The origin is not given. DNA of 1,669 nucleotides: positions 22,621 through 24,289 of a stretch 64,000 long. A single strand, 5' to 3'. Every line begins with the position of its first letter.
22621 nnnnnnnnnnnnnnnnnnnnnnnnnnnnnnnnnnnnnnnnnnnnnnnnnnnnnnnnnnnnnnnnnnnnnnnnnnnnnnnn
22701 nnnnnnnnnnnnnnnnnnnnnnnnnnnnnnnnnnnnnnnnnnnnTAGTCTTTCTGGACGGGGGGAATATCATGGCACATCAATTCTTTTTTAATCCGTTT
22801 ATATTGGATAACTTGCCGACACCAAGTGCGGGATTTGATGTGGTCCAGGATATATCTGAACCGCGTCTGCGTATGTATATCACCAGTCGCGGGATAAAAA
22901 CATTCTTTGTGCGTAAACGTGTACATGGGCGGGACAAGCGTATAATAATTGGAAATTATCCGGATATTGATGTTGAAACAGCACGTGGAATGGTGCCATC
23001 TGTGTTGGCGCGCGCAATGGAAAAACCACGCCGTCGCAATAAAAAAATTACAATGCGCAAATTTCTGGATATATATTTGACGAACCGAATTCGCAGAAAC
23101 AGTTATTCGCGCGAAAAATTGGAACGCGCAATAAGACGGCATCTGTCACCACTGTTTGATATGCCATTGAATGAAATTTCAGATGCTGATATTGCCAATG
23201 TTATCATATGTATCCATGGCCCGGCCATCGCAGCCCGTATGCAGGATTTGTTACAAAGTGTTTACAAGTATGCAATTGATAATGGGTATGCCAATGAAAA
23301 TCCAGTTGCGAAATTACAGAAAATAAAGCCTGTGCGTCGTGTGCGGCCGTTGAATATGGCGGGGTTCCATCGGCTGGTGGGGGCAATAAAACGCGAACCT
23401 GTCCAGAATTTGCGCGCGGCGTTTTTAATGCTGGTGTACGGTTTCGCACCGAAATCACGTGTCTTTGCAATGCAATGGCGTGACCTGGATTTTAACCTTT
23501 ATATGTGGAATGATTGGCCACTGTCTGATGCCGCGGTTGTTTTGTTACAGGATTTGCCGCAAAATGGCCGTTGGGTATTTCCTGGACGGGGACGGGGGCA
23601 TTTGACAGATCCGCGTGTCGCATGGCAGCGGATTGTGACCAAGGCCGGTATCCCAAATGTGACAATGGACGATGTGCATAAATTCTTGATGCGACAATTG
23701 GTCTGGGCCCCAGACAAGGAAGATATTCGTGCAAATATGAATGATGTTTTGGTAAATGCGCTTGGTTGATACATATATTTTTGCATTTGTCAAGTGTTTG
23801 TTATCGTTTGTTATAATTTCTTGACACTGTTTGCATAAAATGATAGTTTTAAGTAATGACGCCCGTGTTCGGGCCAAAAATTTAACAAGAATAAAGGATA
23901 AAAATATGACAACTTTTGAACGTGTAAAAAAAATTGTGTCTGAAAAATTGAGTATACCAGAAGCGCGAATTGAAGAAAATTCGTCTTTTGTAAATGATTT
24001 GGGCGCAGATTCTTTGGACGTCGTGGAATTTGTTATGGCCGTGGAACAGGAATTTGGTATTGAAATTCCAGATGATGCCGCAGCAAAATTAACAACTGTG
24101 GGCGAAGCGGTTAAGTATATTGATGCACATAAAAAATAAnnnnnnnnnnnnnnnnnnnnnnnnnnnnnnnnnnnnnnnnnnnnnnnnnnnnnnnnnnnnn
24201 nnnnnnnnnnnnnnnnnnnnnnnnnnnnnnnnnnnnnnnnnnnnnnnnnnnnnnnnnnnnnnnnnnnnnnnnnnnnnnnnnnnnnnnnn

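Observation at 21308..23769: Post-lepA islet: three paralogous small Cys-containing proteins, a second ACP-like carrier protein and a degenerate P4-type integrase, just upstream of the canonical acpP-fabF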

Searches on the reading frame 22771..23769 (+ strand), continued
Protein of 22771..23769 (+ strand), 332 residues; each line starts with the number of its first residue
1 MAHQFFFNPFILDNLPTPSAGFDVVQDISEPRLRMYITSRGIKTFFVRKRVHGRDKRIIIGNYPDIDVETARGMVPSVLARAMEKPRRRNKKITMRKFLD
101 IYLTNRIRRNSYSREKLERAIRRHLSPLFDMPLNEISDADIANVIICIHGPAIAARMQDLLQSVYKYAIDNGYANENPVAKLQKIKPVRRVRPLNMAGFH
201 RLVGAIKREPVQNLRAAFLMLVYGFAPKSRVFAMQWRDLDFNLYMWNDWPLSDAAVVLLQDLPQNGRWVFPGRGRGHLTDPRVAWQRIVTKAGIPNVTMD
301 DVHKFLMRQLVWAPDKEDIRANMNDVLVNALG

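Call 39: get_annotated_region(hit=H3, flank=600)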
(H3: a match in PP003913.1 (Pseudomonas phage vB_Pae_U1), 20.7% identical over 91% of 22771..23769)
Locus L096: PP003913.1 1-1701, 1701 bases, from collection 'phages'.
description: Pseudomonas phage vB_Pae_U1, complete genome.
organism: Pseudomonas phage vB_Pae_U1 (NCBI taxid 3126743)
taxonomy: Viruses
host: Pseudomonas aeruginosa ST773 (NDM-1-producing); source: infection or colonization; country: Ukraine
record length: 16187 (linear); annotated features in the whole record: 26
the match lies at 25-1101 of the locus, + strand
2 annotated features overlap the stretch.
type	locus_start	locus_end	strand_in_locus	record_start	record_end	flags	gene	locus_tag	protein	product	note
CDS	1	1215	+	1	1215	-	-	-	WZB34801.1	integrase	-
CDS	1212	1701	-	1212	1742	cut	-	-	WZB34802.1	hypothetical protein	-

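Call 40: get_annotated_region(hit=H9, flank=600)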
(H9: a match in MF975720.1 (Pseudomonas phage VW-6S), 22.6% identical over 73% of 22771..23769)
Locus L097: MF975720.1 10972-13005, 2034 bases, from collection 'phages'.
description: Pseudomonas phage VW-6S, complete genome.
organism: Pseudomonas phage VW-6S (NCBI taxid 2041487)
taxonomy: Viruses; Duplodnaviria; Heunggongvirae; Uroviricota; Caudoviricetes
host: Pseudomonas sivasensis W-6; source: river water; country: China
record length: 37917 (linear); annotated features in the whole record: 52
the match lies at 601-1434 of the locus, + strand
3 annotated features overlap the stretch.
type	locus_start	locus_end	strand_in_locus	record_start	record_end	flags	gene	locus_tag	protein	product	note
CDS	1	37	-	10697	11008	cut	-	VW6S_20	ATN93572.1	hypothetical protein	-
CDS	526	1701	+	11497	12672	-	-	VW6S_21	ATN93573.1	integrase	-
CDS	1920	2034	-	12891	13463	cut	-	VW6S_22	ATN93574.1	hypothetical protein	-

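Call 42: search_protein_families(library=pfam, proteins=[L094:562-1731:+, L095:565-1800:+, L096:1-1215:+, L097:526-1701:+], max_evalue=0.001)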
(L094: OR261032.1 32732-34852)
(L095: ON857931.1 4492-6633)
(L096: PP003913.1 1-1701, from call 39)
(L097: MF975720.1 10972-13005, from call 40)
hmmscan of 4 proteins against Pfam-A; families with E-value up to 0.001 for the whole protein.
L094:562-1731:+ (389 aa): 3 families
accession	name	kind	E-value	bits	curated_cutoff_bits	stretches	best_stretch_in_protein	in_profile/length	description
PF00589.27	Phage_integrase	-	1.4e-17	64.5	27.1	1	203-363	3-168/172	Phage integrase family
PF13356.12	Arm-DNA-bind_3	-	1.9e-13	50.8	27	1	4-90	1-81/83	Arm DNA-binding domain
PF14659.12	Phage_int_SAM_3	-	7.7e-05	23.3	22.6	1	97-147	1-50/58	Phage integrase, N-terminal SAM-like domain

L095:565-1800:+ (411 aa): 4 families
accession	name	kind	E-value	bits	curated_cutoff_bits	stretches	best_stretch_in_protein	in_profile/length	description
PF00589.27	Phage_integrase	-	1e-23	84.5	27.1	1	211-372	3-168/172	Phage integrase family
PF22022.2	Phage_int_M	-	1.1e-20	74.1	27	1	102-196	1-94/96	Phage integrase central domain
PF13356.12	Arm-DNA-bind_3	-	9.4e-14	51.8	27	1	11-97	1-82/83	Arm DNA-binding domain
PF14659.12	Phage_int_SAM_3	-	3.4e-07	30.8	22.6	1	102-157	2-56/58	Phage integrase, N-terminal SAM-like domain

L096:1-1215:+ (404 aa): 3 families
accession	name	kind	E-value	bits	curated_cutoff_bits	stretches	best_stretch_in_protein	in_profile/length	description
PF00589.27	Phage_integrase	-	1.2e-32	113.5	27.1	1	252-393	24-169/172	Phage integrase family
PF13356.12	Arm-DNA-bind_3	-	1.6e-08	35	27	1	21-84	16-78/83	Arm DNA-binding domain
PF24624.1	Int_N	-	0.00011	23.3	27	1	97-192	5-100/100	Phage integrase, N-terminal domain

L097:526-1701:+ (391 aa): 4 families
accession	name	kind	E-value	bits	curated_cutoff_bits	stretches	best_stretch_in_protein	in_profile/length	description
PF22022.2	Phage_int_M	-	1.1e-24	86.9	27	1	100-193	1-94/96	Phage integrase central domain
PF13356.12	Arm-DNA-bind_3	-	1.4e-23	83.2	27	1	3-88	1-83/83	Arm DNA-binding domain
PF00589.27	Phage_integrase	-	1.8e-22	80.4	27.1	1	208-372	3-170/172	Phage integrase family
PF14659.12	Phage_int_SAM_3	-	1.1e-06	29.1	22.6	1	99-152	1-54/58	Phage integrase, N-terminal SAM-like domain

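Call 62: search_protein_families(library=padloc, proteins=[window:22771-23769:+], max_evalue=0.1)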
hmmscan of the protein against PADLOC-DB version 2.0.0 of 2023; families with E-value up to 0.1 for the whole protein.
window:22771-23769:+ (332 aa): 0 families

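Call 84: predict_structure(alignment_id=A8)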
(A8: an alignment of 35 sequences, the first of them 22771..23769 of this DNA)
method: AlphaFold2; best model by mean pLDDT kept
length: 332 residues; sequences in the alignment: 35
mean_pLDDT: 68.6   pTM: 0.45
mean pLDDT of the five models: 68.6, 66.5, 62.6, 58.8, 55.4
residues with pLDDT >= 90: 43; 70-90: 150; 50-70: 63; < 50: 76
segments of 3 or more residues with pLDDT < 50: 1-66, 271-278
pLDDT, mean of each block of 10 residues (from residue 1): 28 33 34 40 40 37 46 56 59 88 72 73 91 92 89 84 85 86 72 79 91 80 67 66 74 80 59 44 83 86 82 79 86 78
secondary structure, 60 per line:
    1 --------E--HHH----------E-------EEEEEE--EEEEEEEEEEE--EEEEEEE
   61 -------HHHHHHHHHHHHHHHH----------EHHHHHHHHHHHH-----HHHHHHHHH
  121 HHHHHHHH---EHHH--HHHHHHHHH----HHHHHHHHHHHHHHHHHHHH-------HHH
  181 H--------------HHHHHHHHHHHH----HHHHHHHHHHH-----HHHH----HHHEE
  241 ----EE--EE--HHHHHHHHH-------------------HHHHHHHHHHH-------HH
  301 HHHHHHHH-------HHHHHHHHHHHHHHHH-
elements in order: E33-38 E41-51 E54-60 H68-83 H95-106 H112-128 H138-146 H151-170 H178-181 H196-207 H212-222 H228-231 H253-261 H281-291 H299-308 H316-331

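Call 91: search_protein_families(library=pfam, proteins=[L036:5319-5975:+, L033:3858-4487:+], max_evalue=0.01)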
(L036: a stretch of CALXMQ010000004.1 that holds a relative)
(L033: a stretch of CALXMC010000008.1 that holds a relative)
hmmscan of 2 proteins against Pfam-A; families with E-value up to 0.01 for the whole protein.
L036:5319-5975:+ (218 aa): 2 families
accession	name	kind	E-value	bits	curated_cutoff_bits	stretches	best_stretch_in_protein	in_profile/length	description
PF00550.31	PP-binding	-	7.6e-08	32.9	20.8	1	22-87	3-67/67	Phosphopantetheine attachment site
PF23297.2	ACP_SdgA_C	-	8.8e-05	23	27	1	14-90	7-82/95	Highly reducing polyketide synthase sdgA, C-terminal ACP domain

L033:3858-4487:+ (209 aa): 1 family
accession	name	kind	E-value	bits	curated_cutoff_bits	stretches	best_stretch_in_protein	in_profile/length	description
PF00550.31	PP-binding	-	9.6e-09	35.8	20.8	2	108-175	3-67/67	Phosphopantetheine attachment site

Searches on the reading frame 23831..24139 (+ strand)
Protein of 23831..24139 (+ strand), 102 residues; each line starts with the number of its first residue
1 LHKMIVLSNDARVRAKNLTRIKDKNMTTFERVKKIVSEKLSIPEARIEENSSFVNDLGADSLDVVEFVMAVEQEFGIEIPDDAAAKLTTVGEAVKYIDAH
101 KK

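Call 4: search_protein_families(library=pfam, proteins=[window:23831-24139:+], max_evalue=1)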
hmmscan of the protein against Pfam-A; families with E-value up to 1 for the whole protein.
window:23831-24139:+ (102 aa): 7 families
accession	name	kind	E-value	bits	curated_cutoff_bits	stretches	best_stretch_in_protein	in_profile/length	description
PF00550.31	PP-binding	-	7.5e-17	61.8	20.8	1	30-97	1-67/67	Phosphopantetheine attachment site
PF14573.12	PP-binding_2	-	0.00013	22.6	32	1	43-99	31-86/96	Acyl-carrier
PF23297.2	ACP_SdgA_C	-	0.00029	21.3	27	1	32-97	15-79/95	Highly reducing polyketide synthase sdgA, C-terminal ACP domain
PF10501.15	Ribosomal_L50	-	0.0028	18.3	25.1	1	66-97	42-73/109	Ribosomal subunit 39S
PF00874.25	PRD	-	0.021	15.5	23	0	66-88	62-84/90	PRD domain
PF19111.5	DUF5798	-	0.058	14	27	1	15-81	7-72/89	Family of unknown function (DUF5798)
PF15872.10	SRTM1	-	0.22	12.2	27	1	26-55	57-86/103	Serine-rich and transmembrane domain-containing protein 1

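Call 5: search_protein_families(library=ncbifam, proteins=[window:23831-24139:+], max_evalue=1)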
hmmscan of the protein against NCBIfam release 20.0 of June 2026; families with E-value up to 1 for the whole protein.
window:23831-24139:+ (102 aa): 23 families
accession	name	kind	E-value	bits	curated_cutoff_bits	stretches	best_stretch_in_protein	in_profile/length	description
NF002148.0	PRK00982.1-2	subfamily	3.6e-32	110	71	1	25-101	2-78/79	acyl carrier protein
TIGR00517.1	acyl_carrier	equivalog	9.2e-32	108.8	70.45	1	26-100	2-76/77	acyl carrier protein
NF002151.0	PRK00982.1-5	equivalog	2e-31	107.9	92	1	28-101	4-77/78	acyl carrier protein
NF002149.0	PRK00982.1-3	equivalog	3.2e-31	107.1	106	1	30-101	6-77/78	acyl carrier protein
NF002150.0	PRK00982.1-4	subfamily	2.8e-26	91.5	66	1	25-102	3-80/80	acyl carrier protein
NF002147.0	PRK00982.1-1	equivalog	2.1e-18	65.9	84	1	30-101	10-81/83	acyl carrier protein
NF009104.0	PRK12449.1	equivalog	1.8e-17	63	70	1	28-101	6-79/80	acyl carrier protein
NF040636.1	AcpM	exception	4.8e-15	55.4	146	1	31-98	9-76/93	meromycolate extension acyl carrier protein AcpM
NF005079.0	PRK06508.1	equivalog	6.2e-13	49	83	1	27-82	3-58/93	acyl carrier protein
NF006031.0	PRK08172.1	equivalog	1.9e-12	47.7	76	1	25-93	2-70/82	acyl carrier protein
NF058660.1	cispen_ACP_AmcB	equivalog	1.9e-10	40.8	80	1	30-100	4-78/80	cispentacin biosynthesis acyl carrier protein AmcB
NF003757.0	PRK05350.1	equivalog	5.2e-08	32.9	65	1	26-98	5-77/83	acyl carrier protein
NF005798.0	PRK07639.1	equivalog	1.5e-06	28.5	100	1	28-100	6-81/91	petrobactin biosynthesis protein AsbD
NF004533.0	PRK05883.1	equivalog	1.3e-05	24.9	72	1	29-99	25-95/100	acyl carrier protein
NF005480.0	PRK07081.1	equivalog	1.8e-05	24.6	72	1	39-85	14-59/83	acyl carrier protein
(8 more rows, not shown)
